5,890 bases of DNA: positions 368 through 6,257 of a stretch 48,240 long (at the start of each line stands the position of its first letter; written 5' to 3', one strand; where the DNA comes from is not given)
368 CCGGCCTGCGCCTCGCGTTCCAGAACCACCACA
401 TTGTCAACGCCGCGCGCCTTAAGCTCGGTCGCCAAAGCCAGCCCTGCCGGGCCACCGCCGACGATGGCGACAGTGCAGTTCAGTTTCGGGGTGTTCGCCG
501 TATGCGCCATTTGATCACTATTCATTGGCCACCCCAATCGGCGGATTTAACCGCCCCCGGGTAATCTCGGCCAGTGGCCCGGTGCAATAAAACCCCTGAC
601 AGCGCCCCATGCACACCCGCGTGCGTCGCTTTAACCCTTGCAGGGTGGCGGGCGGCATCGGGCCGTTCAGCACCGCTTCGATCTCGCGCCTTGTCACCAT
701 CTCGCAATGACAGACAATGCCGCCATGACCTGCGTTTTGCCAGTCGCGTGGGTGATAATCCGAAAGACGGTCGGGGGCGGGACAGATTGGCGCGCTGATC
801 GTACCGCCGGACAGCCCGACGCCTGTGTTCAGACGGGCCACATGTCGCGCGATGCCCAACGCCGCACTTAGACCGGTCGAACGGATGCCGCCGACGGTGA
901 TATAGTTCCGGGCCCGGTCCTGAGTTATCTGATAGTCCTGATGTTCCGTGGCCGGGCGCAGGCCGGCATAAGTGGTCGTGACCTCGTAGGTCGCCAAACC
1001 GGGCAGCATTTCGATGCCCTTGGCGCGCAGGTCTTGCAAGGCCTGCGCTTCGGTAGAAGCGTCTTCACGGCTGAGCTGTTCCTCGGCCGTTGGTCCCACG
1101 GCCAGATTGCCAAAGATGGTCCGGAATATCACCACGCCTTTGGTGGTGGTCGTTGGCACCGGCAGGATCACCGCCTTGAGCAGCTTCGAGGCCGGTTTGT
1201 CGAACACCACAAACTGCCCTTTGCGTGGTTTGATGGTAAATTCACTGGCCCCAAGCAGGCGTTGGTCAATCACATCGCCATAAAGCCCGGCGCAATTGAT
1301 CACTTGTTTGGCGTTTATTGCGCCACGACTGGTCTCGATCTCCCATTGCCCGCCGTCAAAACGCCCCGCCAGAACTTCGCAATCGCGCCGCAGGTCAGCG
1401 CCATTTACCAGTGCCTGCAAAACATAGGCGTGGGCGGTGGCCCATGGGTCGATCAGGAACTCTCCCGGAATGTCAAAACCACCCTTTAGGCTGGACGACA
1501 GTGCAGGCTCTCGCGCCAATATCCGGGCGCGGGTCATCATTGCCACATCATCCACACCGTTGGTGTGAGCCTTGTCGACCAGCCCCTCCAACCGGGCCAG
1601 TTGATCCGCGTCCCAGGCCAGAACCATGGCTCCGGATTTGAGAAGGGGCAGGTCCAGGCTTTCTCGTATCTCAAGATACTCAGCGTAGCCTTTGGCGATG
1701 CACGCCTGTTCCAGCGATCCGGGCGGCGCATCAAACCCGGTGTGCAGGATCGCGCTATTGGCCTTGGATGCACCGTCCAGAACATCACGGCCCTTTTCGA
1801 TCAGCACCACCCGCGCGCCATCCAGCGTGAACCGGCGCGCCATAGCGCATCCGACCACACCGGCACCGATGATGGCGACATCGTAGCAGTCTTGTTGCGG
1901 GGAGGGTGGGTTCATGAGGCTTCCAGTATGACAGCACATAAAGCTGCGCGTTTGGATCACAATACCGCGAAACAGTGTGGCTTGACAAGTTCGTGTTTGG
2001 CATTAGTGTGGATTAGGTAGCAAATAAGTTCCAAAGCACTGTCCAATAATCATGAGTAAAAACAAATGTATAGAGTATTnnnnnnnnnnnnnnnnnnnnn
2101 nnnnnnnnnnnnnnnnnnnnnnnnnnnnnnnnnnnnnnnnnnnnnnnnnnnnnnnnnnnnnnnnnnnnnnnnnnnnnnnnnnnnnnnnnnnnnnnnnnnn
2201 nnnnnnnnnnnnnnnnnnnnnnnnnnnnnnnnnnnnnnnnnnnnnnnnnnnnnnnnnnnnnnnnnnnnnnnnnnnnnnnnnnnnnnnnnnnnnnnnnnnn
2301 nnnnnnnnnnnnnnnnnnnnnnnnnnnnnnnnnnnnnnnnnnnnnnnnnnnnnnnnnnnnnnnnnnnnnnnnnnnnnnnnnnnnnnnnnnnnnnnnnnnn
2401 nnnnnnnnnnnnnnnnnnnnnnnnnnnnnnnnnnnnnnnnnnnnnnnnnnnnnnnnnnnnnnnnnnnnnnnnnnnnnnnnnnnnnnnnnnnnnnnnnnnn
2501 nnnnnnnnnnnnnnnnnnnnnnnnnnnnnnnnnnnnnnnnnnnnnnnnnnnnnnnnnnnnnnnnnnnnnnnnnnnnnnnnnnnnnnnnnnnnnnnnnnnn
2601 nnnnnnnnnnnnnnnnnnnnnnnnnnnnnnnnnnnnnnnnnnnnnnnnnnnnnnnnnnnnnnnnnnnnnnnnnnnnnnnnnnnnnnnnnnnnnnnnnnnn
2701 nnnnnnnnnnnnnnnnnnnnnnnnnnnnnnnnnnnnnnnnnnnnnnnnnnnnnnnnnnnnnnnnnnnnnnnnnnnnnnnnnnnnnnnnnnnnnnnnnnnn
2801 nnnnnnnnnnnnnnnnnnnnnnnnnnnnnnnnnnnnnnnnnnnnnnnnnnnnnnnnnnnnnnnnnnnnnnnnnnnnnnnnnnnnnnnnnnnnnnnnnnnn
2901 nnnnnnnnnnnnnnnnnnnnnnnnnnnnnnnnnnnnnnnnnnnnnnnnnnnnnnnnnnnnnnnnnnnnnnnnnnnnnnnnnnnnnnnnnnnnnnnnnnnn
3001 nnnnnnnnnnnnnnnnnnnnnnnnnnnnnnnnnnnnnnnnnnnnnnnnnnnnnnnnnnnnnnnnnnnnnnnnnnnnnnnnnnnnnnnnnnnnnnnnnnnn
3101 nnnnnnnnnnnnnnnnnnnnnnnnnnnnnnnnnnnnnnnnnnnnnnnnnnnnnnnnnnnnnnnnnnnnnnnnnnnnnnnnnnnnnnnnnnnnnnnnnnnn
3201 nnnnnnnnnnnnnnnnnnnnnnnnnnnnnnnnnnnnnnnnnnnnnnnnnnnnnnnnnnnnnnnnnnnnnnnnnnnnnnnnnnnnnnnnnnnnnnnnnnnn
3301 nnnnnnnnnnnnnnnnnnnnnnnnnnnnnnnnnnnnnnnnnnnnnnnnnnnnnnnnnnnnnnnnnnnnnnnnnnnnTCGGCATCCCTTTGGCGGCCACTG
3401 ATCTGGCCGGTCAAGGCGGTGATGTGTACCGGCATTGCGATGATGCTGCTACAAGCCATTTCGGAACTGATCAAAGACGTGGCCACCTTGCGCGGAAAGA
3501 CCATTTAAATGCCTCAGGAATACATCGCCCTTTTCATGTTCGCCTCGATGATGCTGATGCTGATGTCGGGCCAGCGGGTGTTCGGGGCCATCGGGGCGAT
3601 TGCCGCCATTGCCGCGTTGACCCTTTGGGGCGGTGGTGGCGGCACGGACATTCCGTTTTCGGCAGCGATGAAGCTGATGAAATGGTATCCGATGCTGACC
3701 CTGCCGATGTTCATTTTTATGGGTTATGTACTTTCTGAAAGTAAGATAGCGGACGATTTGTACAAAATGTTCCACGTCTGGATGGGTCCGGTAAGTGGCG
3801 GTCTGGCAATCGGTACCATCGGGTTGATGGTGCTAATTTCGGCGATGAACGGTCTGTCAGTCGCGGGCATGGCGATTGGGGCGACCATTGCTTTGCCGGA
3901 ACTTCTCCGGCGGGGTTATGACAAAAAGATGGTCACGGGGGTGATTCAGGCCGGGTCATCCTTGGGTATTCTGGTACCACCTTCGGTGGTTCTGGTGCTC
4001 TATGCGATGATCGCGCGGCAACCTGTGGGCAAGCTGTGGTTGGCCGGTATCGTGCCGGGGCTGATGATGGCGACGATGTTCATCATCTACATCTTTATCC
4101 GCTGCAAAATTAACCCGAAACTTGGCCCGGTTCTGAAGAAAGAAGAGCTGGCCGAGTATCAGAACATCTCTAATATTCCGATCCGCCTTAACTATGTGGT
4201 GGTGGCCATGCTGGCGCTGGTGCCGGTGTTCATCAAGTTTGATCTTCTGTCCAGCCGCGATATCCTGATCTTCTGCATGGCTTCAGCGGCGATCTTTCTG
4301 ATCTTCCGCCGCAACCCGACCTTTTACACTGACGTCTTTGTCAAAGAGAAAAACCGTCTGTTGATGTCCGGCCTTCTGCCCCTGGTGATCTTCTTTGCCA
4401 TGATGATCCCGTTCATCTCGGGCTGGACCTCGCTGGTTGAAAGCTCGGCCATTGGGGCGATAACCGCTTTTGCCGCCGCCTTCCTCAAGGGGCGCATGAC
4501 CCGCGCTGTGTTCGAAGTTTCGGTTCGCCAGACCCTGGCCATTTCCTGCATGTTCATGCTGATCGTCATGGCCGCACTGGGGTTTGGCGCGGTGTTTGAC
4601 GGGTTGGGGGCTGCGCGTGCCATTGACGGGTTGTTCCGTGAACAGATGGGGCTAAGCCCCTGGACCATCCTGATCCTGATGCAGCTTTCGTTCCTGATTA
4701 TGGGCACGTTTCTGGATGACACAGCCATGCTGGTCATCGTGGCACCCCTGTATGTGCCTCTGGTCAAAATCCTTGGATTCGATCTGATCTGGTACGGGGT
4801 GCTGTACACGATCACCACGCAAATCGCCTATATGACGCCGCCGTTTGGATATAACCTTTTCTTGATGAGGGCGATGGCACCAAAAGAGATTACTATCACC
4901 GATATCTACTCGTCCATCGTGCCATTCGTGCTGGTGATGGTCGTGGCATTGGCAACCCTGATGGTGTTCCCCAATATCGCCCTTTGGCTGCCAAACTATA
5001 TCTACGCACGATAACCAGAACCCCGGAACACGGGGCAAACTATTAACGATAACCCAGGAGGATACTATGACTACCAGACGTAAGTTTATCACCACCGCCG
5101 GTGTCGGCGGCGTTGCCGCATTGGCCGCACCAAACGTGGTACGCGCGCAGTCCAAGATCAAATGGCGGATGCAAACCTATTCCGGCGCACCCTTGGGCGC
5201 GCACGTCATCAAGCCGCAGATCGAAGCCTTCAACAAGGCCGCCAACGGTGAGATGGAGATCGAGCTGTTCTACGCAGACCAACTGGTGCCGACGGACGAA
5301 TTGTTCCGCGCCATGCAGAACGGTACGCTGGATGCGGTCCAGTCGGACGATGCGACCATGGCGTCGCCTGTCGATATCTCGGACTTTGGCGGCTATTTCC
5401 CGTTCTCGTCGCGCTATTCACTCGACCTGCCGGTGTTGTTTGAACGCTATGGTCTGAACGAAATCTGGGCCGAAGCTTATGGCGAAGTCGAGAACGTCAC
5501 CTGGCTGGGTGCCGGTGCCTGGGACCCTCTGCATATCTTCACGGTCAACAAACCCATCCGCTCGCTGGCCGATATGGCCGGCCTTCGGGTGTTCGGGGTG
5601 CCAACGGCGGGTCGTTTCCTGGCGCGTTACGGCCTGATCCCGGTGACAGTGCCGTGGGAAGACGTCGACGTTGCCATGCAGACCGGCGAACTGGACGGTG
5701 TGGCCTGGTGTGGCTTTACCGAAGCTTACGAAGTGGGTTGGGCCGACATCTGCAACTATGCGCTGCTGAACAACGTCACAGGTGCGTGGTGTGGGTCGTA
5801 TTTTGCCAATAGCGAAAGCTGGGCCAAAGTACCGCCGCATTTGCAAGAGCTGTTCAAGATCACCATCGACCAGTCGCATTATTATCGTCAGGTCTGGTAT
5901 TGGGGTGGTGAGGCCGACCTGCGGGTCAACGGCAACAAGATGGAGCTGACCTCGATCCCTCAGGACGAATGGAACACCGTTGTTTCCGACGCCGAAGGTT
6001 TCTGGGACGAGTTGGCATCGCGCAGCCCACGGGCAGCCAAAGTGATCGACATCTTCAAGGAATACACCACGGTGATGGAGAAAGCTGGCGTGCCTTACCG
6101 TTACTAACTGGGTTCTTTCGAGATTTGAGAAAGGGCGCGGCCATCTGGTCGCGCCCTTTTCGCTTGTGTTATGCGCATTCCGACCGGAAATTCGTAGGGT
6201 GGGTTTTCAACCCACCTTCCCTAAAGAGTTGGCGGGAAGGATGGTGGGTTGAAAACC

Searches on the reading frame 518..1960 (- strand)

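Call 58: search_protein_families(library=pfam, proteins=[window:518-1960:-], max_evalue=0.00001)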
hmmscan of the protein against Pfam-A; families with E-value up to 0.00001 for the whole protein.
window:518-1960:- (480 aa): 2 families
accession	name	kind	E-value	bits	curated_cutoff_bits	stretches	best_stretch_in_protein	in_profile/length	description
PF01266.30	DAO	-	6.8e-61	207.2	27.9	1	27-377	1-353/353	FAD dependent oxidoreductase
PF04324.20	Fer2_BFD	-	2.3e-06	28.3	26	1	415-466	1-47/50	BFD-like [2Fe-2S] binding domain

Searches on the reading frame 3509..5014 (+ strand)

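Call 58: search_protein_families(library=pfam, proteins=[window:3509-5014:+], max_evalue=0.00001)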
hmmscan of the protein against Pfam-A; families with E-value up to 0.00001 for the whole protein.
window:3509-5014:+ (501 aa): 1 family
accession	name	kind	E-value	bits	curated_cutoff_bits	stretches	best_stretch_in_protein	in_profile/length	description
PF06808.19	DctM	-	1.7e-62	212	23.8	1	12-490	2-413/413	Tripartite ATP-independent periplasmic transporter, DctM component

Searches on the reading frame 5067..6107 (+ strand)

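Call 58: search_protein_families(library=pfam, proteins=[window:5067-6107:+], max_evalue=0.00001)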
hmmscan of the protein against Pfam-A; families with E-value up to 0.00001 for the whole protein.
window:5067-6107:+ (346 aa): 1 family
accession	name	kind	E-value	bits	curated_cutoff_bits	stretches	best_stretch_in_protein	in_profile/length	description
PF03480.18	DctP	-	4.5e-16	59.5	23.4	1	53-310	20-276/286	Bacterial extracellular solute-binding protein, family 7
